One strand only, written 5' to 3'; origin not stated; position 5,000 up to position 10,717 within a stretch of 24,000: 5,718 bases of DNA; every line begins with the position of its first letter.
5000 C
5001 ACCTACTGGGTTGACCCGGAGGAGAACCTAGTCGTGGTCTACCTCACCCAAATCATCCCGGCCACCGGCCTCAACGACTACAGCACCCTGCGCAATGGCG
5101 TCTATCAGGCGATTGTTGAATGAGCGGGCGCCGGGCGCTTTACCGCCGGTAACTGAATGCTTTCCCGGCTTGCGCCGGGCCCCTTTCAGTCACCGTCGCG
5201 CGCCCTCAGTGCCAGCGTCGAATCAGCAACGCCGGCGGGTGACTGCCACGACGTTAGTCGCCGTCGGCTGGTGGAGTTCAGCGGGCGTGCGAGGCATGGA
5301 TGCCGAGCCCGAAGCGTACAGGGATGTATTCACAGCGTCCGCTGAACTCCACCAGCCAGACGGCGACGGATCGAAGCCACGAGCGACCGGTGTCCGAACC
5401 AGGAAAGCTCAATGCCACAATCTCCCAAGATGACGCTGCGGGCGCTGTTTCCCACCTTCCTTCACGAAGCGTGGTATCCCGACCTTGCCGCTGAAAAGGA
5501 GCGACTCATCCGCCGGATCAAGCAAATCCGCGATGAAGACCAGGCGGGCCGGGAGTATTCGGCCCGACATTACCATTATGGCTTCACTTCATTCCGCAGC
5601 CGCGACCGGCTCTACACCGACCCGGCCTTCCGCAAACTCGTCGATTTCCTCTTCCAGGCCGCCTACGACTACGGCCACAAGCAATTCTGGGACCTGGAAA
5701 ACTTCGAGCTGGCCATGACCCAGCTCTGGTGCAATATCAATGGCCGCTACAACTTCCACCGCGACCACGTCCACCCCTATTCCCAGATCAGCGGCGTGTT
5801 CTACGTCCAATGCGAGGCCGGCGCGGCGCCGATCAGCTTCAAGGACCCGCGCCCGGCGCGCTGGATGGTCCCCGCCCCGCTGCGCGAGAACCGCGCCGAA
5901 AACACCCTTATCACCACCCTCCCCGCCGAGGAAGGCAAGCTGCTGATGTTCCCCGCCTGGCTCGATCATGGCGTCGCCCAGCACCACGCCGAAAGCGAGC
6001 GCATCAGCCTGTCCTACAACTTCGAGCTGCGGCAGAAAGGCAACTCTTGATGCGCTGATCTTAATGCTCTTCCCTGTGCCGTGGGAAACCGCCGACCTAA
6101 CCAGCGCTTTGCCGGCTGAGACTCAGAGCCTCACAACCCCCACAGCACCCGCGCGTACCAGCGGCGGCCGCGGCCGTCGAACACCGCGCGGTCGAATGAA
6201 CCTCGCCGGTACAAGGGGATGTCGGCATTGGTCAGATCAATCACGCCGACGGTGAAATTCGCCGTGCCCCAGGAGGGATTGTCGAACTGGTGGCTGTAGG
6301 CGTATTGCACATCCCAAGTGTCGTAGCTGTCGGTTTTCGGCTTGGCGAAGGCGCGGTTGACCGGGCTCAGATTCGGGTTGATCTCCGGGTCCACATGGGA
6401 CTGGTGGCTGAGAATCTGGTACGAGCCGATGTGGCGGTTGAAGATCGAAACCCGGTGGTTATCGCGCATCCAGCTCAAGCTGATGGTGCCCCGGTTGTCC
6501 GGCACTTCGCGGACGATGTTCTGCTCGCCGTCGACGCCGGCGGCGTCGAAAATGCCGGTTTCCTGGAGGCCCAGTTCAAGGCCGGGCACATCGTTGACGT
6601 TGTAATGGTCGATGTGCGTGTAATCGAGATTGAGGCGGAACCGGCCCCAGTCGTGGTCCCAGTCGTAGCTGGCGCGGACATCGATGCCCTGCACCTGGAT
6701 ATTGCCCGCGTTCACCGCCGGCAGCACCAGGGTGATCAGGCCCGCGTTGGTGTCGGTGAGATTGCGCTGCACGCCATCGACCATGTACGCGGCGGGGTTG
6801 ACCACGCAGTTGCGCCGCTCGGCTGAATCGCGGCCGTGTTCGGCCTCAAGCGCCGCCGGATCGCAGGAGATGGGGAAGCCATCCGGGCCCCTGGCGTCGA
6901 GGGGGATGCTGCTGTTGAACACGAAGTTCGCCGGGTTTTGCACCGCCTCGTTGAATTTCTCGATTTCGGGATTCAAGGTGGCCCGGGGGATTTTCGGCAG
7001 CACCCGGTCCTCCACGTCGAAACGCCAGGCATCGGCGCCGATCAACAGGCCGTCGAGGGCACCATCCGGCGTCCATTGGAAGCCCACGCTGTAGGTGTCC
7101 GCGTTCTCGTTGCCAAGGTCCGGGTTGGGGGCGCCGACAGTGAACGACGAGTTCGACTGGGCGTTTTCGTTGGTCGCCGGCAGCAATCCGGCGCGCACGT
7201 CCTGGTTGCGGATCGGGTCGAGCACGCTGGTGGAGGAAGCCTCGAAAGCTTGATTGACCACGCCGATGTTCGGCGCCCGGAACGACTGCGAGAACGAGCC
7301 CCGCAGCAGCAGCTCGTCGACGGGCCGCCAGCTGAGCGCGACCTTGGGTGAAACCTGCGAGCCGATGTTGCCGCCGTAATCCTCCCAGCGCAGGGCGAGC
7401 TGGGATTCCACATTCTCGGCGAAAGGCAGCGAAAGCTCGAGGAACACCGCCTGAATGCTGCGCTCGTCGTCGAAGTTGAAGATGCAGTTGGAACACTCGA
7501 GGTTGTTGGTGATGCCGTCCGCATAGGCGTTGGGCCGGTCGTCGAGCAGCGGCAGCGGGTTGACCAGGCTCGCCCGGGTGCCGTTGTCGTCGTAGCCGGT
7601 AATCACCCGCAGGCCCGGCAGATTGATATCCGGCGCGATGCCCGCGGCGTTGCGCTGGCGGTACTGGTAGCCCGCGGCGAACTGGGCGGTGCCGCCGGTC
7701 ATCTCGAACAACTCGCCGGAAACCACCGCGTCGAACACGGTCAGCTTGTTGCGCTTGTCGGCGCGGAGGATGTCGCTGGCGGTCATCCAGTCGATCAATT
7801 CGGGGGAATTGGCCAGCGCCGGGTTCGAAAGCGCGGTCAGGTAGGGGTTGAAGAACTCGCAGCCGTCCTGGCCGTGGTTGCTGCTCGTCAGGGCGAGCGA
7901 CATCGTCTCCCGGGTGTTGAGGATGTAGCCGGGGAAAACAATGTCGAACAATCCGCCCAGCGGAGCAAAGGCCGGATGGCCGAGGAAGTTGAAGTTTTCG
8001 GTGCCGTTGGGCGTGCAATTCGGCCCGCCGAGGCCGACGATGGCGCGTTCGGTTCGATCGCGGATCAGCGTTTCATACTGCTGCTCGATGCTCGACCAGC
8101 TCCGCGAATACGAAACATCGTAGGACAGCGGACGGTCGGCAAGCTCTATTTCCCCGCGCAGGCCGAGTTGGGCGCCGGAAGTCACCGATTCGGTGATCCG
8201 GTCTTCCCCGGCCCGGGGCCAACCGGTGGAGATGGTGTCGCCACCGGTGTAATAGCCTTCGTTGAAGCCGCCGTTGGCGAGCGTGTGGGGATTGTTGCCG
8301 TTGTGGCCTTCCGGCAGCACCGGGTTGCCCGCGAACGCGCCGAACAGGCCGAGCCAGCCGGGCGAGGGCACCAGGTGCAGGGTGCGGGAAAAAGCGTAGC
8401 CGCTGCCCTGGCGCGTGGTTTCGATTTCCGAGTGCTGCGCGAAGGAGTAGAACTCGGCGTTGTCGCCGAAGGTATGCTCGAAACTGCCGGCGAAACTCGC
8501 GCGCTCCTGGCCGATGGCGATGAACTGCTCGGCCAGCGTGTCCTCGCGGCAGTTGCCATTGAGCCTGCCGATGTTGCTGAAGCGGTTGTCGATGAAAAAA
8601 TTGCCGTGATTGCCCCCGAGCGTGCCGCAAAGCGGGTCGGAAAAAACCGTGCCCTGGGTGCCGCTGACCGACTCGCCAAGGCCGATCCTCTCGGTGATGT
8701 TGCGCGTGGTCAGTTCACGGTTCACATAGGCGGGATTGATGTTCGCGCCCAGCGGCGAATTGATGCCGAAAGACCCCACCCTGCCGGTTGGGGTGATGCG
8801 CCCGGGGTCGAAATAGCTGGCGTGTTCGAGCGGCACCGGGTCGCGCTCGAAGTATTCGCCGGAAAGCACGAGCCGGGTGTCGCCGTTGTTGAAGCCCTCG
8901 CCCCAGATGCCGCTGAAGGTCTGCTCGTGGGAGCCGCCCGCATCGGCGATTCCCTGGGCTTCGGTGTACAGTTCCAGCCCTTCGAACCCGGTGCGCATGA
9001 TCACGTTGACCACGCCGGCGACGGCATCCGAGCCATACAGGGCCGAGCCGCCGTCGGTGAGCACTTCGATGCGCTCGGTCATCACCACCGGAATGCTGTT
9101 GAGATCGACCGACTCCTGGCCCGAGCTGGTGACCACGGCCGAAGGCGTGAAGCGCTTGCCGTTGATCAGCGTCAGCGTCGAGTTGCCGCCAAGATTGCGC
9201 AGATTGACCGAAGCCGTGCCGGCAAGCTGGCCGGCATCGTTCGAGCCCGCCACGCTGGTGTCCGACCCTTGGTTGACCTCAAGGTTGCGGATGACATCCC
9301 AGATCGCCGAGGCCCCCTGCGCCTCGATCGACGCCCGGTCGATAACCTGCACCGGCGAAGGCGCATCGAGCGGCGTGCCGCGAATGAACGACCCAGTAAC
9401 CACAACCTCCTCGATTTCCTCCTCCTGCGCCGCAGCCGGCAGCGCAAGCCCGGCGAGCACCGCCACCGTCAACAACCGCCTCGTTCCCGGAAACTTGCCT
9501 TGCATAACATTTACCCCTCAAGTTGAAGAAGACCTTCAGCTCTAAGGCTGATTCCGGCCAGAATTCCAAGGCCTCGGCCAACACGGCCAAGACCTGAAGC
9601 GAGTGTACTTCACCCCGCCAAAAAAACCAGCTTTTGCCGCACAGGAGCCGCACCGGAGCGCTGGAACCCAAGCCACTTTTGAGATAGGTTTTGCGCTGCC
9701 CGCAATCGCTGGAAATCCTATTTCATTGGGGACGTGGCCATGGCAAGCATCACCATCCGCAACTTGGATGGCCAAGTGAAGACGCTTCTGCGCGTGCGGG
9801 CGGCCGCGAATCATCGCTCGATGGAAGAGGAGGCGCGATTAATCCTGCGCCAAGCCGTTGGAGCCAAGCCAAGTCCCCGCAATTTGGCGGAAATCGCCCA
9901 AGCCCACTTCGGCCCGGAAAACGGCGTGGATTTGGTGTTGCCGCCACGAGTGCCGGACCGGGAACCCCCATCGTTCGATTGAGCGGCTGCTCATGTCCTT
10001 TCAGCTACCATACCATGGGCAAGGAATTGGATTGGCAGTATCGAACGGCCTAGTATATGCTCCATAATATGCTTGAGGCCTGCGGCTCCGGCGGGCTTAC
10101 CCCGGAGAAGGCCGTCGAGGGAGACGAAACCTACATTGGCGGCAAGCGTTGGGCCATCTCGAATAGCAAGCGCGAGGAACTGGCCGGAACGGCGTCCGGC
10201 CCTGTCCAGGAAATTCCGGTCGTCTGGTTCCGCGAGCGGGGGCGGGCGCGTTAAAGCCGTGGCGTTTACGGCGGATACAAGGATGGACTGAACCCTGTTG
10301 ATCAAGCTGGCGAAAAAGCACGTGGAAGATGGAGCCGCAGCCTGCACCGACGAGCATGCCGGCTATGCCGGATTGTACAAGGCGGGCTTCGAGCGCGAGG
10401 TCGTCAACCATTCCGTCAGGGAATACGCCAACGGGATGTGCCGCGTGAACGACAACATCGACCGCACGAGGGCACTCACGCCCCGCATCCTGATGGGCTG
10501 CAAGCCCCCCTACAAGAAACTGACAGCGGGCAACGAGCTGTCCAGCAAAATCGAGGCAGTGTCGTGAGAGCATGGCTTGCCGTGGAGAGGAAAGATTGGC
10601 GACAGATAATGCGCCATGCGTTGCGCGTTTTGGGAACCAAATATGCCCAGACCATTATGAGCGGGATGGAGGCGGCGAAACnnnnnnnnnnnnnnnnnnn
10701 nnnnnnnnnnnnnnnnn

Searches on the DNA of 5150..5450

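Call 90: search_rna_families(source=window, start=5150, end=5450, threshold=evalue, max_evalue=1)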
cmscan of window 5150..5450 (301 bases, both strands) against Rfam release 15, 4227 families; matches with E-value up to 1: 4.
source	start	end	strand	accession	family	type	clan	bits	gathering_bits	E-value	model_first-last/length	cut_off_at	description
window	5263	5360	+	RF03193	mir-2941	Gene; miRNA;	-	24.6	60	0.0014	1-82/82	no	mir-2941 microRNA precursor family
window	5256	5368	-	RF03175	MIR3454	Gene; miRNA;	-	23.7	142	0.01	15-132/147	no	MIR3454 microRNA precursor family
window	5252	5375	+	RF00102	VA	Gene;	-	19.2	62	0.59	1-159/159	no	VA RNA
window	5252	5357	-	RF02786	snoTBR2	Gene; snRNA; snoRNA; CD-box;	-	17.3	62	0.77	1-109/109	no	Small nucleolar RNA TBR2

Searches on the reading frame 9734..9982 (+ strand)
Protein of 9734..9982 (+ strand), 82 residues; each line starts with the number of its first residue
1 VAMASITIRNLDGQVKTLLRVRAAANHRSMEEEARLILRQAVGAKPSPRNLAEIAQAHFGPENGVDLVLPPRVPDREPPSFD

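Call 7: search_protein_families(library=pfam, proteins=[window:9734-9982:+], max_evalue=0.01)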
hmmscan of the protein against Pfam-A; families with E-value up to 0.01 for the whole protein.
window:9734-9982:+ (82 aa): 2 families
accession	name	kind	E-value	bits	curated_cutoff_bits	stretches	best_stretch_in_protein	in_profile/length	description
PF22513.2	FitA-like_RHH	-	4e-18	65.5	27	1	4-42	1-39/39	Antitoxin FitA-like, ribbon-helix-helix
PF03869.20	Arc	-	0.0049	17.1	20.4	1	15-42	15-42/50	Arc-like DNA binding domain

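Call 93: search_protein_families(library=ncbifam, proteins=[window:9734-9982:+], max_evalue=1)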
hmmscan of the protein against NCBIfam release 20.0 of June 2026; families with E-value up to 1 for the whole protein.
window:9734-9982:+ (82 aa): 0 families

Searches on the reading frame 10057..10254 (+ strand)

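Call 7: search_protein_families(library=pfam, proteins=[window:10057-10254:+], max_evalue=0.01)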
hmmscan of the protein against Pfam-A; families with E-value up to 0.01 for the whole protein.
window:10057-10254:+ (65 aa): 1 family
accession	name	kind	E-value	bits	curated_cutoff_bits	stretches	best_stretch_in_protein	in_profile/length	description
PF12762.13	DDE_Tnp_IS1595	-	0.0052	17.2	27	1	19-62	5-47/153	ISXO2-like transposase domain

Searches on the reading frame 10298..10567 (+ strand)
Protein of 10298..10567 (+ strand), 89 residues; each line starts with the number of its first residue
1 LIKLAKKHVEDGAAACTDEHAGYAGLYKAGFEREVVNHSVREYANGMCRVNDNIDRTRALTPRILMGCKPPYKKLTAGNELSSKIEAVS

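Call 7: search_protein_families(library=pfam, proteins=[window:10298-10567:+], max_evalue=0.01)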
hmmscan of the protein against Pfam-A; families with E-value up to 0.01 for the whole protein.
window:10298-10567:+ (89 aa): 1 family
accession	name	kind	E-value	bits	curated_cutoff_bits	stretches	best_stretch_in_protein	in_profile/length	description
PF12762.13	DDE_Tnp_IS1595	-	5.3e-06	27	27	1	3-48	68-113/153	ISXO2-like transposase domain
